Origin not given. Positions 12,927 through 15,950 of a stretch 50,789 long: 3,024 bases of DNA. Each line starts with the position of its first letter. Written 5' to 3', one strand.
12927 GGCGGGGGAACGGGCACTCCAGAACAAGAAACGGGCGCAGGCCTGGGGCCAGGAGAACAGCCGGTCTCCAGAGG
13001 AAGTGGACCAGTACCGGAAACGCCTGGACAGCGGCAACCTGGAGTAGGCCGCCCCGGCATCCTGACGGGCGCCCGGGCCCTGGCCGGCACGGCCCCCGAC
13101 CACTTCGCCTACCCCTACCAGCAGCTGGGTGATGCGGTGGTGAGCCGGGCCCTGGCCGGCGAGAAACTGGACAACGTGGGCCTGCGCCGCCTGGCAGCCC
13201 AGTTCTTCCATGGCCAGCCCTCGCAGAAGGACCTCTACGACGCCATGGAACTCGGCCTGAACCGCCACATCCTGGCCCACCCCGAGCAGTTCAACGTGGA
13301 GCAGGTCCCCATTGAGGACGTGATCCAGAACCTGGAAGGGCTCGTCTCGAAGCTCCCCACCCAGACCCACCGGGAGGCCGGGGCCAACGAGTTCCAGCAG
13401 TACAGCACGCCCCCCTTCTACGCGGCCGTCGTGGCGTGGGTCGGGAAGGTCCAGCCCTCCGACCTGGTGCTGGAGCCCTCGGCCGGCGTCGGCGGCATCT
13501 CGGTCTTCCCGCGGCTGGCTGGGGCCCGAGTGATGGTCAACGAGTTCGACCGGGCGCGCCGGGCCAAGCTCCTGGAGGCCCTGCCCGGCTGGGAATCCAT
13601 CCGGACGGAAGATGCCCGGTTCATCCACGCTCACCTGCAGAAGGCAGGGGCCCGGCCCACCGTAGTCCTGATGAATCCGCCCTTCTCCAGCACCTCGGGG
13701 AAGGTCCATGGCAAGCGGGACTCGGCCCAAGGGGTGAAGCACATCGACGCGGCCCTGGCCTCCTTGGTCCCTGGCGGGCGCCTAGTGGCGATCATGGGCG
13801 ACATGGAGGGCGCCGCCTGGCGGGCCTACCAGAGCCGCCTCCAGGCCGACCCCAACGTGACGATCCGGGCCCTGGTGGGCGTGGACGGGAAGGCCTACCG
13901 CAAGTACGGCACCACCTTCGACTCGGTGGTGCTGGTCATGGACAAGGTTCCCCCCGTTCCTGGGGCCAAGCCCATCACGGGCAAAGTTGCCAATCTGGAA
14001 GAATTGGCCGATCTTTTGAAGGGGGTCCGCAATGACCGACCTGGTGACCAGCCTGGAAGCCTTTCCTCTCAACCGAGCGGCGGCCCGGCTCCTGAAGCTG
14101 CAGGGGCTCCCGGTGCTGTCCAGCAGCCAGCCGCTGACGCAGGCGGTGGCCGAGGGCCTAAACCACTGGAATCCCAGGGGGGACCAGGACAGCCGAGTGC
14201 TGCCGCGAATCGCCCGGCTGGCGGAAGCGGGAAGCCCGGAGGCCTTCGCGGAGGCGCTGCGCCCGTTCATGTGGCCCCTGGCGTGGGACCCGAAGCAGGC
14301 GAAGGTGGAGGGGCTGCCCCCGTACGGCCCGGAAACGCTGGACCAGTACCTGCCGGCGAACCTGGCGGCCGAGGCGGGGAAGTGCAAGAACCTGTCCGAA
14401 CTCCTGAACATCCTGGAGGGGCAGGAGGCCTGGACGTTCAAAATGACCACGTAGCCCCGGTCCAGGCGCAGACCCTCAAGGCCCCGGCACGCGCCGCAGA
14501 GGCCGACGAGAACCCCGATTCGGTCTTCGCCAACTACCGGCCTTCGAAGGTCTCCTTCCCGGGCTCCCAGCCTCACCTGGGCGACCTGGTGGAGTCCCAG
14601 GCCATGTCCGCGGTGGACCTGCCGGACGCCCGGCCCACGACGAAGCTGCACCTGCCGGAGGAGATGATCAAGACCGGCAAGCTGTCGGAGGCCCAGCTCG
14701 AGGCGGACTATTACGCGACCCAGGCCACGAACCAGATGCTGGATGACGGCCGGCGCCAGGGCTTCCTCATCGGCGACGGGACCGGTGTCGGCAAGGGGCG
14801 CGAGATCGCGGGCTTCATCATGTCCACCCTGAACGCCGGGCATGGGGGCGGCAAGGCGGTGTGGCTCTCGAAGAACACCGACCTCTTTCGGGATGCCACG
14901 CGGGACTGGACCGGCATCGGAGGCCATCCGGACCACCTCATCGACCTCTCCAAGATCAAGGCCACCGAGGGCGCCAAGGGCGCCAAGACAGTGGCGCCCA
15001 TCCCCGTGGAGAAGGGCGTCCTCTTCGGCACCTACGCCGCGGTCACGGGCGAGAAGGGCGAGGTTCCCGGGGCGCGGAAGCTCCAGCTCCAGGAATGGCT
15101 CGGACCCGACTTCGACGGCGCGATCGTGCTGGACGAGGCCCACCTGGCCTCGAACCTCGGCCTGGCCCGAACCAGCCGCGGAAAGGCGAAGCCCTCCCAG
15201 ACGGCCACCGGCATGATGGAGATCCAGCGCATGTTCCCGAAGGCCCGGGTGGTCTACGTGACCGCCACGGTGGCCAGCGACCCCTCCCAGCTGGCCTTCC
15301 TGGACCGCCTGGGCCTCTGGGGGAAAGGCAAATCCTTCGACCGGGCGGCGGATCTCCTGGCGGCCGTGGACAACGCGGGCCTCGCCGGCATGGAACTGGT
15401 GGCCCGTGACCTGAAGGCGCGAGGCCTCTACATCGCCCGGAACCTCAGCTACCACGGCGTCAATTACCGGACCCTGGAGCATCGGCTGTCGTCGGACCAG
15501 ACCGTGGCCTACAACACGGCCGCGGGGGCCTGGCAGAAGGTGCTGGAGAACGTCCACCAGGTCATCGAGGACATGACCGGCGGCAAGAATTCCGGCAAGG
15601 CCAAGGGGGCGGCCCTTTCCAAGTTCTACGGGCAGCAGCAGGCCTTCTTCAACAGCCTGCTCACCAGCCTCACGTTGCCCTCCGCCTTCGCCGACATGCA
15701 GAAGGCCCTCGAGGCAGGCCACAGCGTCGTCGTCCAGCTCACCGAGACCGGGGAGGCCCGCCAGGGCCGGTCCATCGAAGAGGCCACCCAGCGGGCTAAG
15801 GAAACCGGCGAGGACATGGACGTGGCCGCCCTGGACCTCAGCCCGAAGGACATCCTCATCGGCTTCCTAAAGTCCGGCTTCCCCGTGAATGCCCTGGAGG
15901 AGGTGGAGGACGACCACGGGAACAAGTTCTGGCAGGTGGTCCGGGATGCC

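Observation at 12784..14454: Codon-usage frame flips inside the giant ORF: two complete +1-frame ORFs (87 and 140 aa) sit exactly at the domain junctions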

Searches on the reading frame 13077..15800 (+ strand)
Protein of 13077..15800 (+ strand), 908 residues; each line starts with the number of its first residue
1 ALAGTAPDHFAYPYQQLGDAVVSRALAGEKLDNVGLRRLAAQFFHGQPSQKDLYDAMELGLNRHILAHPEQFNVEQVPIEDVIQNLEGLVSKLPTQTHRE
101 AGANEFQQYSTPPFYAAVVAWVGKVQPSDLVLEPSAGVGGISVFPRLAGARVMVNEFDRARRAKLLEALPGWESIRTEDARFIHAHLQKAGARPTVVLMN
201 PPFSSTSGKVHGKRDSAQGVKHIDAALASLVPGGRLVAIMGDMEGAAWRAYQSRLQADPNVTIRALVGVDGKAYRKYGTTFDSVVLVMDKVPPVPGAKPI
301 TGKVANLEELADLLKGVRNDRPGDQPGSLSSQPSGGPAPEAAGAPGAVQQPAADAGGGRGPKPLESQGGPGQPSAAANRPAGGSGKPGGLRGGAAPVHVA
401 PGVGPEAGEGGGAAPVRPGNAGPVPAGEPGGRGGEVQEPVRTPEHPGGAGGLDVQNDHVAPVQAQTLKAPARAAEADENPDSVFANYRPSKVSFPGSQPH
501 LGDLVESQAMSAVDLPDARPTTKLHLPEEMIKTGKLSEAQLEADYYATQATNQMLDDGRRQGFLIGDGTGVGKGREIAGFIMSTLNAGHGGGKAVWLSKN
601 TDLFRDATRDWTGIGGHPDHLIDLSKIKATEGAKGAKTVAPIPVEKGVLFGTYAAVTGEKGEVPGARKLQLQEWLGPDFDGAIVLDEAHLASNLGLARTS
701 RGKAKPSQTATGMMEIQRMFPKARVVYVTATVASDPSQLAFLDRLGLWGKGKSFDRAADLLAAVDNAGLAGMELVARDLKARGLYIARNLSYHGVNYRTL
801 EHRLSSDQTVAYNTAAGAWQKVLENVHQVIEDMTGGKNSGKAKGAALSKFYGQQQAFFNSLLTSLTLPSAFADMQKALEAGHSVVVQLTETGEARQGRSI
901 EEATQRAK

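Call 68: search_dna_similar(query=window:13077-15800:+, collection=phages, mode=protein, max_evalue=1e-10, max_rows=25)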
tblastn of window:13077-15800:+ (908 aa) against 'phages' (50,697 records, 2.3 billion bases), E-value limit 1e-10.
No match.
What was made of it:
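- Tried and rejected: tblastn of methylase-linker-helicase against phages found nothing at 1e-10 (call 68).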

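Call 69: search_dna_similar(query=window:13077-15800:+, collection=plasmids, mode=protein, max_evalue=0.00001, max_rows=25)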
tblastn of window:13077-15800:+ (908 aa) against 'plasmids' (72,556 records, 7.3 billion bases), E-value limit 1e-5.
Records with a match: 600; places in all: 635; records where one place covers at least 80% of the query: 69.
Best place of each record, by identity: <60% 600.
By first word of the organism name: Pseudosulfitobacter 81; Sphingobium 48; Phaeobacter 40; Rhizobium 40; Sulfitobacter 39; Agrobacterium 35; Sphingomonas 26; Mesorhizobium 24; Nostoc 18; Novosphingobium 16; and 89 more.
By predicted mobility (MOB-suite, as given by PLSDB): conjugative 304; non-mobilizable 219; mobilizable 77.
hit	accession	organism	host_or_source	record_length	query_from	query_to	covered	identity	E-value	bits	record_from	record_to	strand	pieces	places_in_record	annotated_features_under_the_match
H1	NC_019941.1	Thioflavicoccus mobilis 8321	flat, laminated microbial mat in a salt ...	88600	13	893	82%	43.8%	2e-94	550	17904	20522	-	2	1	none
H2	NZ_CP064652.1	Methylomonas sp. LL1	soil,riparian wetland soil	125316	51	904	78%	43.7%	2e-97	537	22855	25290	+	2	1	strawberry notch-like NTP hydrolase domain-containing protein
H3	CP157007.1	Methylomonas sp. AM2-LC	-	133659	46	904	78%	43.8%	1e-99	550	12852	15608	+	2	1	record has no annotation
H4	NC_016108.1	Methylotuvimicrobium alcaliphilum 20Z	-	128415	37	900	79%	43.5%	5e-97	537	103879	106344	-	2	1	strawberry notch-like NTP hydrolase domain-containing protein | hypothetical protein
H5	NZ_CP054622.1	Azospirillum oryzae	cell culture,soil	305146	14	902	83%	39.7%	3e-79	434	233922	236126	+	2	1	strawberry notch-like NTP hydrolase domain-containing protein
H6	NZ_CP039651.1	Azospirillum sp. TSA2s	Soil,rice paddy soil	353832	14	902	83%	39.7%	3e-79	433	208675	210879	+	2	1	strawberry notch-like NTP hydrolase domain-containing protein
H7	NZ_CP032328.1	Azospirillum argentinense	soil sample,Agricultural field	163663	16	900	80%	39.6%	1e-78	451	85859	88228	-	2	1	strawberry notch-like NTP hydrolase domain-containing protein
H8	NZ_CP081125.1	Sulfitobacter sp. S190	-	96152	31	901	85%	35.6%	2e-70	373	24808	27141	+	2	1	strawberry notch family protein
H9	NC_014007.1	Sphingobium indicum UT26S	-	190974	2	902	82%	36.6%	3e-71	383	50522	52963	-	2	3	strawberry notch-like NTP hydrolase domain-containing protein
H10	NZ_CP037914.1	Sphingomonas sp. AAP5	water column of an alpine lake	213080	46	908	79%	37.5%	1e-70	378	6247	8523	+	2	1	strawberry notch family protein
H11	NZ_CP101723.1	Sphingomonas sp. NY01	mango,whole organism,commercial mango ...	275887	46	904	79%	37.4%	7e-70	369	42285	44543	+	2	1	strawberry notch family protein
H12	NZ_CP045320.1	Roseivivax sp. THAF197b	pure culture,Surface of a polyethylene ...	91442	11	901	84%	35.1%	3e-70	355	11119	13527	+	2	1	strawberry notch family protein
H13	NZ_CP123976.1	Thioclava nitratireducens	Chrysomallon squamiferum,gills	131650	11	901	84%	35.1%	6e-72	379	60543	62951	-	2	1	strawberry notch-like NTP hydrolase domain-containing protein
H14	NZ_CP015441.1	Aurantiacibacter atlanticus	sediment,deep sea sediment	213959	5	901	81%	36.4%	6e-70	395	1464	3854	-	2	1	strawberry notch-like NTP hydrolase domain-containing protein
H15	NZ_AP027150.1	Methylocystis bryophila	-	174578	20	902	81%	36.2%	1e-71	381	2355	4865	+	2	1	strawberry notch-like NTP hydrolase domain-containing protein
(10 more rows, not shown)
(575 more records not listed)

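Call 70: get_annotated_region(hit=H1, flank=3000)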
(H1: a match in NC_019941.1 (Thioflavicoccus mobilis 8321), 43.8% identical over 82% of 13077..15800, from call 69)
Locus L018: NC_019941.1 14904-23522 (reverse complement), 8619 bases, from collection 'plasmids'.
description: Thioflavicoccus mobilis 8321 plasmid pTHIMO01, complete sequence
organism: Thioflavicoccus mobilis 8321 (NCBI taxid 765912)
taxonomy: Bacteria; Pseudomonadota; Gammaproteobacteria; Chromatiales; Chromatiaceae; Thioflavicoccus; Thioflavicoccus mobilis; Thioflavicoccus mobilis 8321
host: -; source: flat, laminated microbial mat in a salt marsh; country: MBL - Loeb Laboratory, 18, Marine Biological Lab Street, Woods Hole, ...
typing (MOB-suite, as given by PLSDB): conjugative; replicon rep_cluster_1761; relaxase MOBP; mating-pair formation MPF_T
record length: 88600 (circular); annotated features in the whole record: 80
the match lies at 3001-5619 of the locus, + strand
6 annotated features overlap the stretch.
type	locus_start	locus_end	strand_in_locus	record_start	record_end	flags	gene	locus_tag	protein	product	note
CDS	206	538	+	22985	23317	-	mobC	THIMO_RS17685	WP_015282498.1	plasmid mobilization relaxosome protein MobC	-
CDS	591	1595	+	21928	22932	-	-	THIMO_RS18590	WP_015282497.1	hypothetical protein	-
CDS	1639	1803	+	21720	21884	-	-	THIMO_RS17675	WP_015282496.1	hypothetical protein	-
CDS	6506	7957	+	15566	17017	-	-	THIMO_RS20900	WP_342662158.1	strawberry notch C-terminal domain-containing protein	-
CDS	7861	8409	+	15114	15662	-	-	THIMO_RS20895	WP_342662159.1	zincin-like metallopeptidase domain-containing protein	-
CDS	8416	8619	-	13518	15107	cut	-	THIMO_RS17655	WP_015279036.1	IS66 family transposase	-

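Call 71: get_annotated_region(hit=H3, flank=3000)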
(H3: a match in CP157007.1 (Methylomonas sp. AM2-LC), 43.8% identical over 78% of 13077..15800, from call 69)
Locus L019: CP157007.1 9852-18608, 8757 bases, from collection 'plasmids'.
description: Methylomonas sp. AM2-LC plasmid unnamed2, complete sequence
organism: Methylomonas sp. AM2-LC (NCBI taxid 3153301)
taxonomy: Bacteria; Pseudomonadota; Gammaproteobacteria; Methylococcales; Methylococcaceae; Methylomonas; Methylomonas sp. AM2-LC
host: -; source: -; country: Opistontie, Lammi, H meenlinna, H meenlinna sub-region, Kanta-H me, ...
typing (MOB-suite, as given by PLSDB): non-mobilizable
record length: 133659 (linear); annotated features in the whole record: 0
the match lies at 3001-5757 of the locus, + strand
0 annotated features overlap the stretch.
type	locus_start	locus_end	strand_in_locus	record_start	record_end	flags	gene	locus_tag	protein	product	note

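Call 72: get_annotated_region(hit=H5, flank=3000)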
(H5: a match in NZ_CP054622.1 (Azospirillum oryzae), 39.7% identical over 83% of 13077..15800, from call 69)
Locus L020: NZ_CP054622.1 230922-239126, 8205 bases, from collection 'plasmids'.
description: Azospirillum oryzae strain KACC 14407 plasmid unnamed7, complete sequence
organism: Azospirillum oryzae (NCBI taxid 286727)
taxonomy: Bacteria; Pseudomonadota; Alphaproteobacteria; Rhodospirillales; Azospirillaceae; Azospirillum; Azospirillum oryzae
host: -; source: cell culture,soil; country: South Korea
typing (MOB-suite, as given by PLSDB): mobilizable; relaxase MOBH
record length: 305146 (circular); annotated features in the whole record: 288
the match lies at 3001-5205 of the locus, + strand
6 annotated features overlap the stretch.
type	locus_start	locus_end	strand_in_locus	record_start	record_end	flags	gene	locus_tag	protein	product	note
CDS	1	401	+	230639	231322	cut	-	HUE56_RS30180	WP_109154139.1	hypothetical protein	-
CDS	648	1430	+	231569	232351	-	-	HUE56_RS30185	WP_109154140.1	XF1762 family protein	-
CDS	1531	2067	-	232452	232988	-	-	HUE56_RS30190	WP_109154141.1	hypothetical protein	-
CDS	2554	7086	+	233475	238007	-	-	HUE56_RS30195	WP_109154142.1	strawberry notch-like NTP hydrolase domain-containing protein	-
CDS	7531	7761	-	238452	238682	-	-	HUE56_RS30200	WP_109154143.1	hypothetical protein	-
CDS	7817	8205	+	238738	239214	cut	-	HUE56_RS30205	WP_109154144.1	hypothetical protein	-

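Call 84: get_annotated_region(hit=H15, flank=1500)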
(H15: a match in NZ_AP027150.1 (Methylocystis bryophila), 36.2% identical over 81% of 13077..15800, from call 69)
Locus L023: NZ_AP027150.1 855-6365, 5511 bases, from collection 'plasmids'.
description: Methylocystis bryophila strain DSM 21852 plasmid pDSM21852-1, complete sequence
organism: Methylocystis bryophila (NCBI taxid 655015)
taxonomy: Bacteria; Pseudomonadota; Alphaproteobacteria; Hyphomicrobiales; Methylocystaceae; Methylocystis; Methylocystis bryophila
host: -; source: -; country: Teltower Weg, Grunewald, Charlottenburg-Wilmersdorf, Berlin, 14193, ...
typing (MOB-suite, as given by PLSDB): non-mobilizable; replicon rep_cluster_86
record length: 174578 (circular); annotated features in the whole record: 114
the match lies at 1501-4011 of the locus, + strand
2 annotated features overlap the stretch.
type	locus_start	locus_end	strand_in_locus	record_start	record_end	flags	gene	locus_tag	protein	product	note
CDS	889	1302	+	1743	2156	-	-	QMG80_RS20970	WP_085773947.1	hypothetical protein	-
CDS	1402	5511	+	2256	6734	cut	-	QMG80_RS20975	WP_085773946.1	strawberry notch-like NTP hydrolase domain-containing protein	-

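Call 85: get_annotated_region(hit=H8, flank=1500)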
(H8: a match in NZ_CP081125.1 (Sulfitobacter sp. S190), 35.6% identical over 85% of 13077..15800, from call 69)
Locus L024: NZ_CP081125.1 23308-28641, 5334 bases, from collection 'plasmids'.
description: Sulfitobacter sp. S190 plasmid unnamed5, complete sequence
organism: Sulfitobacter sp. S190 (NCBI taxid 2867022)
taxonomy: Bacteria; Pseudomonadota; Alphaproteobacteria; Rhodobacterales; Roseobacteraceae; Sulfitobacter; Sulfitobacter sp. S190
host: -; source: -; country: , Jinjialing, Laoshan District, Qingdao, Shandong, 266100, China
typing (MOB-suite, as given by PLSDB): non-mobilizable; mating-pair formation MPF_T
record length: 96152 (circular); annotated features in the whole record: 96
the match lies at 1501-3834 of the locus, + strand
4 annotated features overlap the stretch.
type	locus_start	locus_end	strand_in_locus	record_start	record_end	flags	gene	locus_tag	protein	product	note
CDS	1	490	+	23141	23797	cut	-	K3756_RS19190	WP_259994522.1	hypothetical protein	-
CDS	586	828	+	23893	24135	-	-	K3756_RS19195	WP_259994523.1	type II toxin-antitoxin system Phd/YefM family antitoxin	-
CDS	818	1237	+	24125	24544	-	-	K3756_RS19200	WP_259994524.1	hypothetical protein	-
CDS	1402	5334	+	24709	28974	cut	-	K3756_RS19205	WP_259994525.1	strawberry notch family protein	-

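Call 86: get_annotated_region(hit=H9, flank=1500)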
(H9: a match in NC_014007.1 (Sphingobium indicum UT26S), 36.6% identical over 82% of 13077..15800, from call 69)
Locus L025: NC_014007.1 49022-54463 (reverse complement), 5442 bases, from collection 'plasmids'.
description: Sphingobium indicum UT26S plasmid pCHQ1, complete sequence
organism: Sphingobium indicum UT26S (NCBI taxid 452662)
taxonomy: Bacteria; Pseudomonadota; Alphaproteobacteria; Sphingomonadales; Sphingomonadaceae; Sphingobium; Sphingobium indicum; Sphingobium indicum UT26S
host: -; source: -; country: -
typing (MOB-suite, as given by PLSDB): conjugative; replicon rep_cluster_647; relaxase MOBP; mating-pair formation MPF_F
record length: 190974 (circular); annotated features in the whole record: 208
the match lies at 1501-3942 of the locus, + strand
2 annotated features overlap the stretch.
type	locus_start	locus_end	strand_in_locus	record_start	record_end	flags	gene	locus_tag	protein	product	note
CDS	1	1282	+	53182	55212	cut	-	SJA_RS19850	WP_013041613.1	ParB/RepB/Spo0J family partition protein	-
CDS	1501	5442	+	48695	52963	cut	-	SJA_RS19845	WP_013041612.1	strawberry notch-like NTP hydrolase domain-containing protein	-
